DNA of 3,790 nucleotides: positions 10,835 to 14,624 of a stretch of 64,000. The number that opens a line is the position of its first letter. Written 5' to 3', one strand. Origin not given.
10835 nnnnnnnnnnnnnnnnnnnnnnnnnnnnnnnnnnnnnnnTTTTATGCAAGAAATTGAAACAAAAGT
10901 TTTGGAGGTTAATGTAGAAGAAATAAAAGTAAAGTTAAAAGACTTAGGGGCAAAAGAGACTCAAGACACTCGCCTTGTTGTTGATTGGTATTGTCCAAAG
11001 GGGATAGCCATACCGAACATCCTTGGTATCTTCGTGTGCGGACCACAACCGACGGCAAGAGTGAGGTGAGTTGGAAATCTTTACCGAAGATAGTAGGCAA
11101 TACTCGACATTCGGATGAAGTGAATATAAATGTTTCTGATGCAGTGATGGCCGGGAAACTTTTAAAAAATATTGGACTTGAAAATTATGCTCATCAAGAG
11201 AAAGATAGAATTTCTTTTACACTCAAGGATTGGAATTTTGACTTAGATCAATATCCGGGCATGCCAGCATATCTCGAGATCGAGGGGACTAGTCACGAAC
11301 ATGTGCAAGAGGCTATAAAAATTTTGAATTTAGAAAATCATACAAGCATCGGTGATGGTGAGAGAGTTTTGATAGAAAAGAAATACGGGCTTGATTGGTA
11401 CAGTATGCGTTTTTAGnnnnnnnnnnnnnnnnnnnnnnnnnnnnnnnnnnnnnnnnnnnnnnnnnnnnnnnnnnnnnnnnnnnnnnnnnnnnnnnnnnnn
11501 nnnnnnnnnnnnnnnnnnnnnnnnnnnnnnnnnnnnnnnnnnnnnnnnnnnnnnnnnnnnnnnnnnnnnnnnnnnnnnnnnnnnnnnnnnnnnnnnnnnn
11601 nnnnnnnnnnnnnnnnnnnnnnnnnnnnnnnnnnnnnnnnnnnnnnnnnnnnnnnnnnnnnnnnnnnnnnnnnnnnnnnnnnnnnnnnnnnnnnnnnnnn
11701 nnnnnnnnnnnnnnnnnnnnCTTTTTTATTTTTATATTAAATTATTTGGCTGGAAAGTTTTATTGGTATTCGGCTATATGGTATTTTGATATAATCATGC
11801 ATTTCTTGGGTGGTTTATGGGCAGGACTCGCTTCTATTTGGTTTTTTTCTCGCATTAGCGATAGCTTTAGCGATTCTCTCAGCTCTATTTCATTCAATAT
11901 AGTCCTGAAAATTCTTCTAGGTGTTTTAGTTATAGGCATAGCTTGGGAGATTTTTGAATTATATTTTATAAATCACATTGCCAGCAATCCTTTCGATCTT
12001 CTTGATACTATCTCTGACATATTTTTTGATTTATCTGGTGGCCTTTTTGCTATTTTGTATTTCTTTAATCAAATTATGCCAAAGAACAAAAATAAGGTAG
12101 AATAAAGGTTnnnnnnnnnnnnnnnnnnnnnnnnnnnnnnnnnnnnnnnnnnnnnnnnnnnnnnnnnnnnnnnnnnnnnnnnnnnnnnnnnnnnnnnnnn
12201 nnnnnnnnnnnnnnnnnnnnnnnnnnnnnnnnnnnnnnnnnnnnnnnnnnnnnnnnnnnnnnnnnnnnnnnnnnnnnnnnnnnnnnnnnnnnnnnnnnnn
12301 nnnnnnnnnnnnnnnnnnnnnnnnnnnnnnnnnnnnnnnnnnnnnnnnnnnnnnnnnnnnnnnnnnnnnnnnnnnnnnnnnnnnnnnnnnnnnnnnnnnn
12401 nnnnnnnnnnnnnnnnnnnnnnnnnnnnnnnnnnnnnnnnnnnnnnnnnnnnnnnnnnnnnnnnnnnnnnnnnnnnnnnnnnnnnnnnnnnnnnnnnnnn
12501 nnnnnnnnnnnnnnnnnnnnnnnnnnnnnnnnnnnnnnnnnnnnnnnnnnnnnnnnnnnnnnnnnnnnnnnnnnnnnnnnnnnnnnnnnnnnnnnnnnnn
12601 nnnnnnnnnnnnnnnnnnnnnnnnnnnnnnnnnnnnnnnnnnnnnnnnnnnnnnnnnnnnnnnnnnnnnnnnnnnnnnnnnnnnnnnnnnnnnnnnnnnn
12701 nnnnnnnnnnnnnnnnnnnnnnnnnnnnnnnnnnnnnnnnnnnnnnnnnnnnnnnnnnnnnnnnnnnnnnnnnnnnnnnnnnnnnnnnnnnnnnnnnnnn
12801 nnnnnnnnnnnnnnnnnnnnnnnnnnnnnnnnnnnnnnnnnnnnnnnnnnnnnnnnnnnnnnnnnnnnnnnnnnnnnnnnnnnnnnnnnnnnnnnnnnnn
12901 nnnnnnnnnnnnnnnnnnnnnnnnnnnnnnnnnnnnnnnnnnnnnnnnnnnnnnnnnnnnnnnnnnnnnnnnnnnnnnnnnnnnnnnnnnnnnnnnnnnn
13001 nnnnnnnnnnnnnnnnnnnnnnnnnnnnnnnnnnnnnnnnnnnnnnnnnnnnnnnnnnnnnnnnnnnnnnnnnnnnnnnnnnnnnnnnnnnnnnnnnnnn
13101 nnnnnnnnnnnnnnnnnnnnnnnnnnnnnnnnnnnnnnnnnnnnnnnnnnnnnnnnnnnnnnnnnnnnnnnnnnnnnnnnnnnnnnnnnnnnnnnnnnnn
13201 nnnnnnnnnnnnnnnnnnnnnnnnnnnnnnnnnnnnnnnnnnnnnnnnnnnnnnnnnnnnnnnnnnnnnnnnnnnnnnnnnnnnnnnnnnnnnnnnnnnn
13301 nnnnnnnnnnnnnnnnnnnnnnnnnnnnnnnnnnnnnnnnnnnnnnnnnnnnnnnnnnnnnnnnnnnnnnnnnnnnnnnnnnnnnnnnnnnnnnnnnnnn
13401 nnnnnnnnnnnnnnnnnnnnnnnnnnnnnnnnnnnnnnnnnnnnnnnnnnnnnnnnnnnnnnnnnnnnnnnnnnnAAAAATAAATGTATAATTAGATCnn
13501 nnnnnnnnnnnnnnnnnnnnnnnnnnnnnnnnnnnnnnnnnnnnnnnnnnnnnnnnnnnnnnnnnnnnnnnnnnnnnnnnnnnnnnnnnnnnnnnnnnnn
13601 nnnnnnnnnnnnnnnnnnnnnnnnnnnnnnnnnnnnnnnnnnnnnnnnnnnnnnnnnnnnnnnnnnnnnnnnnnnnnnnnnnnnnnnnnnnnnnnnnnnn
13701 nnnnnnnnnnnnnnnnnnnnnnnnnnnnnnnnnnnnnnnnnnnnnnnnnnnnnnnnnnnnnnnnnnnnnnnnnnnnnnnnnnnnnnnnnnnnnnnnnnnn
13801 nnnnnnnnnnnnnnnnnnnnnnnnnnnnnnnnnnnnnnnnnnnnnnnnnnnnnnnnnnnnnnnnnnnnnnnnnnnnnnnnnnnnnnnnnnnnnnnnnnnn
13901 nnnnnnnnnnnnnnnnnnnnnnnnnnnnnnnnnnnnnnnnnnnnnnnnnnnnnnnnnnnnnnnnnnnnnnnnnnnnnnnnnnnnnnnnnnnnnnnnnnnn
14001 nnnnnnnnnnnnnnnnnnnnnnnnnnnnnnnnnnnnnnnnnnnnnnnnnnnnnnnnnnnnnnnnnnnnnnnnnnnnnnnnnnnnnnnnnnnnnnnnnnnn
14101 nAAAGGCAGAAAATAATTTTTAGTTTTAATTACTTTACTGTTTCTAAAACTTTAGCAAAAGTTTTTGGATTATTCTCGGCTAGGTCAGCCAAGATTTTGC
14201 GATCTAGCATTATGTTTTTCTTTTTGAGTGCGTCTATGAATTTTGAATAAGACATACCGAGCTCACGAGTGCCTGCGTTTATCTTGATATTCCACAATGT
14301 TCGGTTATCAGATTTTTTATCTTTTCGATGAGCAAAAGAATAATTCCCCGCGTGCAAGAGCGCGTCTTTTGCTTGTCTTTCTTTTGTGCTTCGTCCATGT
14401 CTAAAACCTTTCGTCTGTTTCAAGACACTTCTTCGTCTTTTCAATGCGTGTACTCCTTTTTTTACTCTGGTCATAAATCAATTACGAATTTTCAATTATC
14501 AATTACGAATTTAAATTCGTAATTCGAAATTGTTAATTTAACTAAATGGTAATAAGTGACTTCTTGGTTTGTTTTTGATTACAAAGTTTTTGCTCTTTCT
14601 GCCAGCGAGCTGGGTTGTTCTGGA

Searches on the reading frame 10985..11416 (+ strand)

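Call 51: search_protein_families(library=pfam, proteins=[window:10985-11416:+], max_evalue=0.001)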
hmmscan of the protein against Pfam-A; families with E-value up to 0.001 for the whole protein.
window:10985-11416:+ (143 aa): 1 family
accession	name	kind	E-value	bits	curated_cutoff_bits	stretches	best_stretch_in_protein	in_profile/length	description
PF01928.26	CYTH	-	6.5e-06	26.5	23.2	1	14-118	52-165/179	CYTH domain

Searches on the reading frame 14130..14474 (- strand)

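Call 51: search_protein_families(library=pfam, proteins=[window:14130-14474:-], max_evalue=0.001)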
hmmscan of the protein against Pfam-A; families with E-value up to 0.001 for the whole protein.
window:14130-14474:- (114 aa): 1 family
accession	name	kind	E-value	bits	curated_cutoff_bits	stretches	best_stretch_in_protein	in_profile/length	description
PF00453.23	Ribosomal_L20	-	3.8e-34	117.5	30.8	1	3-108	1-106/107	Ribosomal protein L20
